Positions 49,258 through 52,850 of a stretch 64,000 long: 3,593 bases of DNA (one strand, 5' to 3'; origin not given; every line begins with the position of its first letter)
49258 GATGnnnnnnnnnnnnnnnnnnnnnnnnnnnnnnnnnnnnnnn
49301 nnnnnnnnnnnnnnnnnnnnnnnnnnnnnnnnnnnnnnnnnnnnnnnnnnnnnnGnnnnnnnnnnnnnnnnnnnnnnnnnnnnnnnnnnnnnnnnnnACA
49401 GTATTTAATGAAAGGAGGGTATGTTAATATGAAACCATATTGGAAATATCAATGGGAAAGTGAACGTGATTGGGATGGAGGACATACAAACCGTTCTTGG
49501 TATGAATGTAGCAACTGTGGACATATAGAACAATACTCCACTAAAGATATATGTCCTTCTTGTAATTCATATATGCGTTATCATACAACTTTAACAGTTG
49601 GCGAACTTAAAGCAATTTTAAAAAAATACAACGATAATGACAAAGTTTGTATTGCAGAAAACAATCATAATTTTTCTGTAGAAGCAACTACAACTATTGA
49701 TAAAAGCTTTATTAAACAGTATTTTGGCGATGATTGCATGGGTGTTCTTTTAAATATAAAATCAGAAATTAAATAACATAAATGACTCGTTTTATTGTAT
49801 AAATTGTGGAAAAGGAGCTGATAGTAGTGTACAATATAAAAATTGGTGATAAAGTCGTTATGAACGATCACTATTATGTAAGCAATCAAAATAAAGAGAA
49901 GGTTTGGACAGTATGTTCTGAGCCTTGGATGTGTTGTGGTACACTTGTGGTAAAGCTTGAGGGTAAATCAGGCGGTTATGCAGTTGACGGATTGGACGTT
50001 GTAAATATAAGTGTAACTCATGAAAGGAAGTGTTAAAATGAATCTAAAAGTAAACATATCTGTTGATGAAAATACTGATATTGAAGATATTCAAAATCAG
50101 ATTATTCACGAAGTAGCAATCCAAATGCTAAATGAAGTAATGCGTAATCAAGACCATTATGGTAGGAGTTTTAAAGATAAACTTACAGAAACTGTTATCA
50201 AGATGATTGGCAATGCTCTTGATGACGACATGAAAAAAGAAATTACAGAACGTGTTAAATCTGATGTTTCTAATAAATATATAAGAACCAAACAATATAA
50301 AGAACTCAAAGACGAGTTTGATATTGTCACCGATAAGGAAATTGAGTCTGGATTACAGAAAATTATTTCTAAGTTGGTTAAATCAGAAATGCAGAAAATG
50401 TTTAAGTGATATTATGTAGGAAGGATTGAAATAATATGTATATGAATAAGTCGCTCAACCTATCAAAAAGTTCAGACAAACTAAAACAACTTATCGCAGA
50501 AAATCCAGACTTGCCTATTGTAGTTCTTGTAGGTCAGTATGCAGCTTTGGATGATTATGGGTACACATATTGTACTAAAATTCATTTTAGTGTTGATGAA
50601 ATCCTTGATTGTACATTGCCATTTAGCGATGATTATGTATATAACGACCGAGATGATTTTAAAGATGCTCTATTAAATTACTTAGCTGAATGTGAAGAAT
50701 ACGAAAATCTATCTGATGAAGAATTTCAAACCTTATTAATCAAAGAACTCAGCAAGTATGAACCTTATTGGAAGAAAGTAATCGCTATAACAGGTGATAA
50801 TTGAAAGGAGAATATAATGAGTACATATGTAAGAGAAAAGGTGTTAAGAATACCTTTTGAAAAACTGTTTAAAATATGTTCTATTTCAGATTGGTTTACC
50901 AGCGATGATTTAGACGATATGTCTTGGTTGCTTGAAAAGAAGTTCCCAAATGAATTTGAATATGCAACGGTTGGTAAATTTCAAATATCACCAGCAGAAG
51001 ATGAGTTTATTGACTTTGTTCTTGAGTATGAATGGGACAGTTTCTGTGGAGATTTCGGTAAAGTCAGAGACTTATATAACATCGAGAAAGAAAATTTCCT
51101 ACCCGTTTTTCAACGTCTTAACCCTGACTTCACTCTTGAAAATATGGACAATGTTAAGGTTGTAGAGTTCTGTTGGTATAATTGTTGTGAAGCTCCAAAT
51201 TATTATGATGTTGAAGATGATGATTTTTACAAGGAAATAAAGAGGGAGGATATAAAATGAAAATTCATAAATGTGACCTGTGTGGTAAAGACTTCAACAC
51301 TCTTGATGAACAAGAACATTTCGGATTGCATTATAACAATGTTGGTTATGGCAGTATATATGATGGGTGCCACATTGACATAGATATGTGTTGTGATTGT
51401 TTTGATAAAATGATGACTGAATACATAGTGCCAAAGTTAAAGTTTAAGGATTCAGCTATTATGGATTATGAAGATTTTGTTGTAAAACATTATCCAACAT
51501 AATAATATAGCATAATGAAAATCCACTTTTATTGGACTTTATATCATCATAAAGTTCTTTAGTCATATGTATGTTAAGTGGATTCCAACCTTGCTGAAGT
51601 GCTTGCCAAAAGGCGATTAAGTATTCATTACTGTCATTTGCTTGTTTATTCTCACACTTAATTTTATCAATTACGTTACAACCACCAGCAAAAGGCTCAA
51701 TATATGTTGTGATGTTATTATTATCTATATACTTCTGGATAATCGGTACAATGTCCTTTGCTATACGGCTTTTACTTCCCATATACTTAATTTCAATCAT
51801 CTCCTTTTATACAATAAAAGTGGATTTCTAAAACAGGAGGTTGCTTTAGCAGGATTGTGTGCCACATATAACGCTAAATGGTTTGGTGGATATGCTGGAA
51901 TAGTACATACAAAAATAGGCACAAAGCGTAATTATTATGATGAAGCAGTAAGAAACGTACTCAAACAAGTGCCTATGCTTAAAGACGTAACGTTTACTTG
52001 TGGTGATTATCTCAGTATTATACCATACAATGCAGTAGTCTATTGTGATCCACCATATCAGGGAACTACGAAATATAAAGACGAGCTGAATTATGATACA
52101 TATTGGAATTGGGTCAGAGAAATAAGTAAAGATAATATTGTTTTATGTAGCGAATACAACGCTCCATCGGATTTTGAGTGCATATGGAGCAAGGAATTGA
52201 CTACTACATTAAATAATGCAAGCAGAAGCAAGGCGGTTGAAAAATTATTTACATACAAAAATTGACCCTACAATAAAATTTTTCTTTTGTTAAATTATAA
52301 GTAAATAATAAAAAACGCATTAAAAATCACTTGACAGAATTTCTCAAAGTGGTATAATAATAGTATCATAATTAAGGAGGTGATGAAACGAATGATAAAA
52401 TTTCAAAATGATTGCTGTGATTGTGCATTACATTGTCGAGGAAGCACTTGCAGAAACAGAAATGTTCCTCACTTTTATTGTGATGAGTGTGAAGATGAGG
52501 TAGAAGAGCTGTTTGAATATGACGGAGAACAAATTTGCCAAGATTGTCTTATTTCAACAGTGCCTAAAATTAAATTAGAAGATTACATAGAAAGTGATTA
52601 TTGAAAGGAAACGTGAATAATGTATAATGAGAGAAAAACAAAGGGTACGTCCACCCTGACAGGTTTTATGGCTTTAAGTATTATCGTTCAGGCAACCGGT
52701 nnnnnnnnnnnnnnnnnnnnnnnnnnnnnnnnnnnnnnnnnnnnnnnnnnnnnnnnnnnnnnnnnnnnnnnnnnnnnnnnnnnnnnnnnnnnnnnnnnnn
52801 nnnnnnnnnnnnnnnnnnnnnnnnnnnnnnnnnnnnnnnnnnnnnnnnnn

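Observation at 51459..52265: Dam-class methyltransferase split by an in-frame inversion bounded by perfect 16-bp inverted repeats (candidate intragenic invertible ON/OFF switch)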

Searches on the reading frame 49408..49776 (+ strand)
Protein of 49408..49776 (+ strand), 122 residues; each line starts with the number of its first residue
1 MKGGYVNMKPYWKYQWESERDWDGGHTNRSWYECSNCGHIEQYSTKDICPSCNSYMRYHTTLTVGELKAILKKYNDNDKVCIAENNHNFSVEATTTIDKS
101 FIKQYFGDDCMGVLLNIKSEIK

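Call 30: search_protein_families(library=pfam, proteins=[window:49408-49776:+], max_evalue=0.001)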
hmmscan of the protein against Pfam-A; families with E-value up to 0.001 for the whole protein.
window:49408-49776:+ (122 aa): 2 families
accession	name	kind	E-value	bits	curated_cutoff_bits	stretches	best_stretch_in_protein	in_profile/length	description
PF23455.1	DUF7129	-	4.7e-06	26.7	30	1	23-57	3-38/45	Domain of unknown function (DUF7129)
PF21349.2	RUBY_RBDX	-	0.00024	20.9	26.5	1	32-53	1-23/30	Rubrerythrin, rubredoxin-like domain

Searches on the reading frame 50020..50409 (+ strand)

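Call 30: search_protein_families(library=pfam, proteins=[window:50020-50409:+], max_evalue=0.001)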
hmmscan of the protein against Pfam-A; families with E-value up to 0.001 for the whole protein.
window:50020-50409:+ (129 aa): 1 family
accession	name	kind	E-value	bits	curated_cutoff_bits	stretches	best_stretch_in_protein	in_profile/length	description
PF04877.17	Harpin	-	0.00067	19.8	25.1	1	18-75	125-180/311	HrpZ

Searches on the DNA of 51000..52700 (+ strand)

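Call 7: search_dna_similar(query=window:51000-52700:+, collection=phages, mode=distant, max_rows=30)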
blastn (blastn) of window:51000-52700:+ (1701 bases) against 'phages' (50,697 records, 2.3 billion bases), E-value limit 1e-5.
Records with a match: 15; places in all: 15; records where one place covers at least 80% of the query: 0.
Best place of each record, by identity: 60-80% 15.
By first word of the organism name: Vibrio 13; Bacteriophage 1; Acinetobacter 1.
By host as written in the record: - 12; Vibrio cyclitrophicus 2; Acinetobacter sp. 1.
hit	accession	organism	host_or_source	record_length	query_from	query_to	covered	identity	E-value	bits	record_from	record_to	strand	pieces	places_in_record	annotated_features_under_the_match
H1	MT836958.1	Bacteriophage sp.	human fecal samples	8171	614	797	11%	70.8%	2e-13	84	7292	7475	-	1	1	record has no annotation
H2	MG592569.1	Vibrio phage 1.199.A._10N.286.55.C10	Vibrio cyclitrophicus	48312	1036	1194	9%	68.9%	7e-6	59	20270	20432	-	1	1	D12 class N6 adenine-specific DNA methyltransferase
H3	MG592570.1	Vibrio phage 1.199.B._10N.286.55.C10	Vibrio cyclitrophicus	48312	1036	1194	9%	68.9%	7e-6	59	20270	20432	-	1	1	D12 class N6 adenine-specific DNA methyltransferase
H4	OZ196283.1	Vibrio phage F27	Seawater and oysters mix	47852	1034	1177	8%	69.6%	2e-6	61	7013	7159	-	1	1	DNA methyltransferase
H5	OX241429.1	Vibrio phage 115E34-1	Seawater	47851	1034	1177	8%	69.6%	2e-6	61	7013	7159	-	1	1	putative AdoMet-MTase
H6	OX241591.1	Vibrio phage 217E38-1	Seawater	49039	1034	1177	8%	69.6%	2e-6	61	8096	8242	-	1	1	putative AdoMet-MTase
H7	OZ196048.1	Vibrio phage 1222 g2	Seawater and oysters mix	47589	1037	1177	8%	69.7%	7e-6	60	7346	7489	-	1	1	DNA methyltransferase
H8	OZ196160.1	Vibrio phage F35 g1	Seawater and oysters mix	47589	1037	1177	8%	69.7%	7e-6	60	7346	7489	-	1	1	DNA methyltransferase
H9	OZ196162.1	Vibrio phage F21 g1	Seawater and oysters mix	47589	1037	1177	8%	69.7%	7e-6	60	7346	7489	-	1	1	DNA methyltransferase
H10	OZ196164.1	Vibrio phage F18 g1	Seawater and oysters mix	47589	1037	1177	8%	69.7%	7e-6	60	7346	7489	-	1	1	DNA methyltransferase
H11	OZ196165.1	Vibrio phage F15 g1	Seawater and oysters mix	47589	1037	1177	8%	69.7%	7e-6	60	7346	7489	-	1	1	DNA methyltransferase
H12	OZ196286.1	Vibrio phage F20 g1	Seawater and oysters mix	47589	1037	1177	8%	69.7%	7e-6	60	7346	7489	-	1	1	DNA methyltransferase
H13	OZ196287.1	Vibrio phage F17 g1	Seawater and oysters mix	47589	1037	1177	8%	69.7%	7e-6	60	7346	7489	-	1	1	DNA methyltransferase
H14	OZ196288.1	Vibrio phage F12 g1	Seawater and oysters mix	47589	1037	1177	8%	69.7%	7e-6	60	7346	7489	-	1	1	DNA methyltransferase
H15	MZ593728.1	Acinetobacter phage BUCT628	Acinetobacter sp.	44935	661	795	8%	70.6%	7e-6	59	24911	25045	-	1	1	hypothetical protein (x2)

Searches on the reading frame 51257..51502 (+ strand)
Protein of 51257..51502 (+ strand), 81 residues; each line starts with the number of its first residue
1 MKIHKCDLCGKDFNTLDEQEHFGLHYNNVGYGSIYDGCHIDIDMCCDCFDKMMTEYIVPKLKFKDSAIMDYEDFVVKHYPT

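Call 82: search_protein_families(library=phrogs, proteins=[window:51257-51502:+], max_evalue=0.001)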
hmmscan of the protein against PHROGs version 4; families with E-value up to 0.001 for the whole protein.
window:51257-51502:+ (81 aa): 1 family
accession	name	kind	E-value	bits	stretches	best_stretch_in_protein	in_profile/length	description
phrog_5435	-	unknown function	4.5e-05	24.7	1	5-62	16-77/96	-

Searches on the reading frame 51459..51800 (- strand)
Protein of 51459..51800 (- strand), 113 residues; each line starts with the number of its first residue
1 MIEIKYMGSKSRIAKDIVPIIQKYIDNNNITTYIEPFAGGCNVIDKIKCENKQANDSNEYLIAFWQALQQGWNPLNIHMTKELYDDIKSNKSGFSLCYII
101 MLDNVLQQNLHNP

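Call 24: list_cluster_members(proteins=[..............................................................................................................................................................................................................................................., window:51462-51800:-, P0057, P0102])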
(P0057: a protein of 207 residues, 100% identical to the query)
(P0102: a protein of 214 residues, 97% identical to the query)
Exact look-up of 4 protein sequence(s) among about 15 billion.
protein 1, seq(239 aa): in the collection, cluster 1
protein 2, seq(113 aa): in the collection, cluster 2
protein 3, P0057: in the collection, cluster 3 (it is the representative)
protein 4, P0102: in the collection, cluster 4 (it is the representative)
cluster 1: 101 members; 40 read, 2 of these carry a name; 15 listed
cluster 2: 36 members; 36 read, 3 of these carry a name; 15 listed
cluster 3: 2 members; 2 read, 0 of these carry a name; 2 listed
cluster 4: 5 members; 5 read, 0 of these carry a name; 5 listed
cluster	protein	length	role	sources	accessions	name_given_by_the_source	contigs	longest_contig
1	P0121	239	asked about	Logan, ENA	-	-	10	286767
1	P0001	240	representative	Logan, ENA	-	-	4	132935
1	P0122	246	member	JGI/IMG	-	DNA adenine methylase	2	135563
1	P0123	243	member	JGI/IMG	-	DNA adenine methylase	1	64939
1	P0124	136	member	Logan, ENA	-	-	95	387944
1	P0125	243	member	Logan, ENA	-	-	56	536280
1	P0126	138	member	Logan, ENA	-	-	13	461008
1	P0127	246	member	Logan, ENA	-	-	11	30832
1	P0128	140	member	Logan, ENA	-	-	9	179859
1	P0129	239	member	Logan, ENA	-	-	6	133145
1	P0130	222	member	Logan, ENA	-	-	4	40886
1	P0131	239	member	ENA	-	-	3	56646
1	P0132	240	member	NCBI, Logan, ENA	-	-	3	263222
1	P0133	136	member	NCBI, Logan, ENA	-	-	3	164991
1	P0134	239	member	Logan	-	-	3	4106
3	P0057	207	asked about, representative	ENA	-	-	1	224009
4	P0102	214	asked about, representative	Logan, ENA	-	-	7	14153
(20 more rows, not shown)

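Call 82: search_protein_families(library=phrogs, proteins=[P0121], max_evalue=0.001)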
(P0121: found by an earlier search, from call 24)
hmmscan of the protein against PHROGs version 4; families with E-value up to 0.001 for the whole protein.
P0121 (239 aa): 4 families
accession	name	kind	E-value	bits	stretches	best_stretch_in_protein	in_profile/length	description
phrog_56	-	other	1.9e-38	134.1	1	4-238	65-323/647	DNA methyltransferase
phrog_116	-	other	1.7e-05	24.3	1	28-183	533-703/779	DNA methyltransferase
phrog_36652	-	unknown function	8e-05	23.4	0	97-238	78-217/219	-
phrog_1996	-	other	0.00021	22.2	1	143-180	32-76/150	DNA methyltransferase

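Call 83: find_encoding_contigs(protein=window:51459-51800:-, flank=1500, max_places=10)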
Protein window:51459-51800:- (113 aa): 23 contigs read that carry it; 6 places shown.
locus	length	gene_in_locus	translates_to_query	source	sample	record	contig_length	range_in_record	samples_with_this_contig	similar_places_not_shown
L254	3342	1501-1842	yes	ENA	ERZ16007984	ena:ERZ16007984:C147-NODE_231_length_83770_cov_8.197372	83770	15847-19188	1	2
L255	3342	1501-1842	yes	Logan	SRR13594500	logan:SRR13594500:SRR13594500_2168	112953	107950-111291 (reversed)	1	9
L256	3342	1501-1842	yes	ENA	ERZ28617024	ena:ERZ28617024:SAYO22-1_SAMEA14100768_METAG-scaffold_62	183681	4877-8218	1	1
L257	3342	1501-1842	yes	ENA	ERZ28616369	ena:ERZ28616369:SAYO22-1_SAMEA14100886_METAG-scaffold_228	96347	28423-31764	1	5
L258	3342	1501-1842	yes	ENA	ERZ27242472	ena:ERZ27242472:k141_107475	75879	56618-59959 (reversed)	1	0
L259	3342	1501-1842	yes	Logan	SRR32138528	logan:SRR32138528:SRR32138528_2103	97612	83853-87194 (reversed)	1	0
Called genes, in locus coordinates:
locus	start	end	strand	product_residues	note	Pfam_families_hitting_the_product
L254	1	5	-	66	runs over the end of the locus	-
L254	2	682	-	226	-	-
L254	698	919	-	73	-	-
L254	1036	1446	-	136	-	-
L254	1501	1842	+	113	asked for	PF02086:MethyltransfD12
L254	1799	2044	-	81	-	-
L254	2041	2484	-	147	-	-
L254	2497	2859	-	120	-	-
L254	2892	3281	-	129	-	-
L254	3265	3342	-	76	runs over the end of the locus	-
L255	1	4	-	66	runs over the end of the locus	-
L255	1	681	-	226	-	-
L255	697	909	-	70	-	-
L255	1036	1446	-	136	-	-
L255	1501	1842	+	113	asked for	PF02086:MethyltransfD12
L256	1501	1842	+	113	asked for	PF02086:MethyltransfD12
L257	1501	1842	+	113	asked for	PF02086:MethyltransfD12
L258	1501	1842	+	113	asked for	PF02086:MethyltransfD12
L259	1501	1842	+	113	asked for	PF02086:MethyltransfD12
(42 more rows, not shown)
